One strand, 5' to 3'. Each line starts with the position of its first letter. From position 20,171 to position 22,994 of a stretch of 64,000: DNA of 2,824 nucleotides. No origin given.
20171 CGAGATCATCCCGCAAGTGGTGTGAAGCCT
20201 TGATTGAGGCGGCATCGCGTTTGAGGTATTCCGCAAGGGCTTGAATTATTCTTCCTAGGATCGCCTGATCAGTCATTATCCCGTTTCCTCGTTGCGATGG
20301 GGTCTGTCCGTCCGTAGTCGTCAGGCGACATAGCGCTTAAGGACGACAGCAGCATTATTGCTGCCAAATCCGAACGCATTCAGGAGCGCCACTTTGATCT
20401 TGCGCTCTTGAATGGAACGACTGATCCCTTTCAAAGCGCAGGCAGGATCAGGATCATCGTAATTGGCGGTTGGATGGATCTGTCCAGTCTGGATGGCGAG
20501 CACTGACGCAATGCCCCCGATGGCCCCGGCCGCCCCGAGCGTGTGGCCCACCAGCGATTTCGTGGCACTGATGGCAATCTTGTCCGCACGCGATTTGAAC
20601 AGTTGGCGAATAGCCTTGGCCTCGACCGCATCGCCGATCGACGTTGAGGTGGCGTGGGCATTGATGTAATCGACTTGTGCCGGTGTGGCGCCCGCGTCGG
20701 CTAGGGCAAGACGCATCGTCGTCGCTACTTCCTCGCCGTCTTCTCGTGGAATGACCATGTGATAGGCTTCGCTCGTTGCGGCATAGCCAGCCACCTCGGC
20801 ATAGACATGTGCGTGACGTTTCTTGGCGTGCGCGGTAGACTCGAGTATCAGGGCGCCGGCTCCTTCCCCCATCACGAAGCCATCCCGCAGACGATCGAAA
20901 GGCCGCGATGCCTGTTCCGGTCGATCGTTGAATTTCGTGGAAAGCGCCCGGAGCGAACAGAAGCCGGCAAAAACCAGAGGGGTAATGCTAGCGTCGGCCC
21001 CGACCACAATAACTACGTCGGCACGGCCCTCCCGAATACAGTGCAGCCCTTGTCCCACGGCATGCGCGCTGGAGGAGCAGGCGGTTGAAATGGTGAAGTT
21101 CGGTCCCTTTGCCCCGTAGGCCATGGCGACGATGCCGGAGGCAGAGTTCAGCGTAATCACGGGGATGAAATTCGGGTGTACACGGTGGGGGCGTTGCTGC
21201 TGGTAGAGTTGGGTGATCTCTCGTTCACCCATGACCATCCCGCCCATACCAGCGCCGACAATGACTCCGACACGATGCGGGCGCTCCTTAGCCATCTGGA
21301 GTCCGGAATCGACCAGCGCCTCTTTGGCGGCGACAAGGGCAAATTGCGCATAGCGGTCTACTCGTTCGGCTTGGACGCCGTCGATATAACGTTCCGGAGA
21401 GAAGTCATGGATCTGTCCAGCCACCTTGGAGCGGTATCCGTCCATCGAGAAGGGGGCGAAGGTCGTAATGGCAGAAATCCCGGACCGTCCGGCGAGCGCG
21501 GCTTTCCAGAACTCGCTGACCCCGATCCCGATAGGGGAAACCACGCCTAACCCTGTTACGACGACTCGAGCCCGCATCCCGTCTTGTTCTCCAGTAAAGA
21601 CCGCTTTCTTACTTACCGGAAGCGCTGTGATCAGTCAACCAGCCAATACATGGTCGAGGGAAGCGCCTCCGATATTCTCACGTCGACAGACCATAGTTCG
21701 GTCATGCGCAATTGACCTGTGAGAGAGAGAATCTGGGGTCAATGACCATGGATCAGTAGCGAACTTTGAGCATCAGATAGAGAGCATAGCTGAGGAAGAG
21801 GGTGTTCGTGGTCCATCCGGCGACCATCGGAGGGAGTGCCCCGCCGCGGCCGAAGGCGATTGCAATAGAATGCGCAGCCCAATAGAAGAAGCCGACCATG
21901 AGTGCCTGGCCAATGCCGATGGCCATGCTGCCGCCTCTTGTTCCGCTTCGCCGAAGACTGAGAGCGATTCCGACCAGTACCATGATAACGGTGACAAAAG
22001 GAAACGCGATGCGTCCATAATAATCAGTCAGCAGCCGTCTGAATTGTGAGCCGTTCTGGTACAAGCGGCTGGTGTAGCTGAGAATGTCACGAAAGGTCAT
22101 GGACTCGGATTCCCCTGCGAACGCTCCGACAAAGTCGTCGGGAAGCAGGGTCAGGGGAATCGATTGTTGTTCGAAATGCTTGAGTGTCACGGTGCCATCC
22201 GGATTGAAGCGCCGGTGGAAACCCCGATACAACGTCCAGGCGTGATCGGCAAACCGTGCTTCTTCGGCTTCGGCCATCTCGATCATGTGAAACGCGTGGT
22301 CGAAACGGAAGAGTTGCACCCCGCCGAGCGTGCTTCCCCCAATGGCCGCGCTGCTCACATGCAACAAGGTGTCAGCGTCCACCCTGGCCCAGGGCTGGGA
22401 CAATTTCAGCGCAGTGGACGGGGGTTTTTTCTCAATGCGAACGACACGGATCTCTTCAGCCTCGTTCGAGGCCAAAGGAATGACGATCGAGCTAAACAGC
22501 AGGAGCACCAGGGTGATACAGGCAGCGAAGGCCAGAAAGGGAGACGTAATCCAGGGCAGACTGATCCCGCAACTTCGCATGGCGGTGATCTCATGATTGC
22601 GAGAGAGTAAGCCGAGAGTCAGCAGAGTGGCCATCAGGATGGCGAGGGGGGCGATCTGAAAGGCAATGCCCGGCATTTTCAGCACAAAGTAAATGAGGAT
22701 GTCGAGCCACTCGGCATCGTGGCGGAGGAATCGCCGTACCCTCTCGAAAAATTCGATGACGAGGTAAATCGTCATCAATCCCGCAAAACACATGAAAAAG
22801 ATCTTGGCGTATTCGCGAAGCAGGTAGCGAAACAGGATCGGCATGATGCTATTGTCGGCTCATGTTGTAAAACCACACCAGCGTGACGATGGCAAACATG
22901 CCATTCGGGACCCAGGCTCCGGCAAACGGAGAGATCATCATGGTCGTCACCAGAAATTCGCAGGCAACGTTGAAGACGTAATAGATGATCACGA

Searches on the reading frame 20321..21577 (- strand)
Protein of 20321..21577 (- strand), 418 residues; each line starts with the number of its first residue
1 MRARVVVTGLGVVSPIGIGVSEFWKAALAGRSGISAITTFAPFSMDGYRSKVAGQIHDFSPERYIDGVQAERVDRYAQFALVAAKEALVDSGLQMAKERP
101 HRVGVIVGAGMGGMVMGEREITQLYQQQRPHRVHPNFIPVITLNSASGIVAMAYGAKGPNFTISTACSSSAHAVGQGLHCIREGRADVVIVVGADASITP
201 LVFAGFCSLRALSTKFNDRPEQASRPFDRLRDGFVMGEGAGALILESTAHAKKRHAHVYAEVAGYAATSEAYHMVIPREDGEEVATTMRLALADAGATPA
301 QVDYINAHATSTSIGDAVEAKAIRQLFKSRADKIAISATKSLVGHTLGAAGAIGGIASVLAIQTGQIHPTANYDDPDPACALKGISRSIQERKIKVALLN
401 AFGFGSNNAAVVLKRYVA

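Call 53: search_protein_families(library=pfam, proteins=[window:20321-21577:-])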
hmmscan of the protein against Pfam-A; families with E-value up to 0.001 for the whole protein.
window:20321-21577:- (418 aa): 4 families
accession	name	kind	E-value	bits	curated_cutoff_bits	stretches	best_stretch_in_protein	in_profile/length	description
PF00109.32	ketoacyl-synt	-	7.3e-58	196.6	20.8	1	4-250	3-251/252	Beta-ketoacyl synthase, N-terminal domain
PF02801.28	Ketoacyl-synt_C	-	3.5e-38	130.7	20.8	1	259-373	1-118/119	Beta-ketoacyl synthase, C-terminal domain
PF08545.16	ACP_syn_III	-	0.00015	22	24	0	161-196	1-36/80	3-Oxoacyl-[acyl-carrier-protein (ACP)] synthase III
PF00108.29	Thiolase_N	-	0.00076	19.4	26.4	1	157-194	75-112/260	Thiolase, N-terminal domain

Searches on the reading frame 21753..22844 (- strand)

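Call 53: search_protein_families(library=pfam, proteins=[window:21753-22844:-])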
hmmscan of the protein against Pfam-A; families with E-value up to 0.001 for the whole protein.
window:21753-22844:- (363 aa): 1 family
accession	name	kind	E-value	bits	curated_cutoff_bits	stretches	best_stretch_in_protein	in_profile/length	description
PF03739.19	LptF_LptG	-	2.6e-80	270.5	27.9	1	6-359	1-352/353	Lipopolysaccharide export system permease LptF/LptG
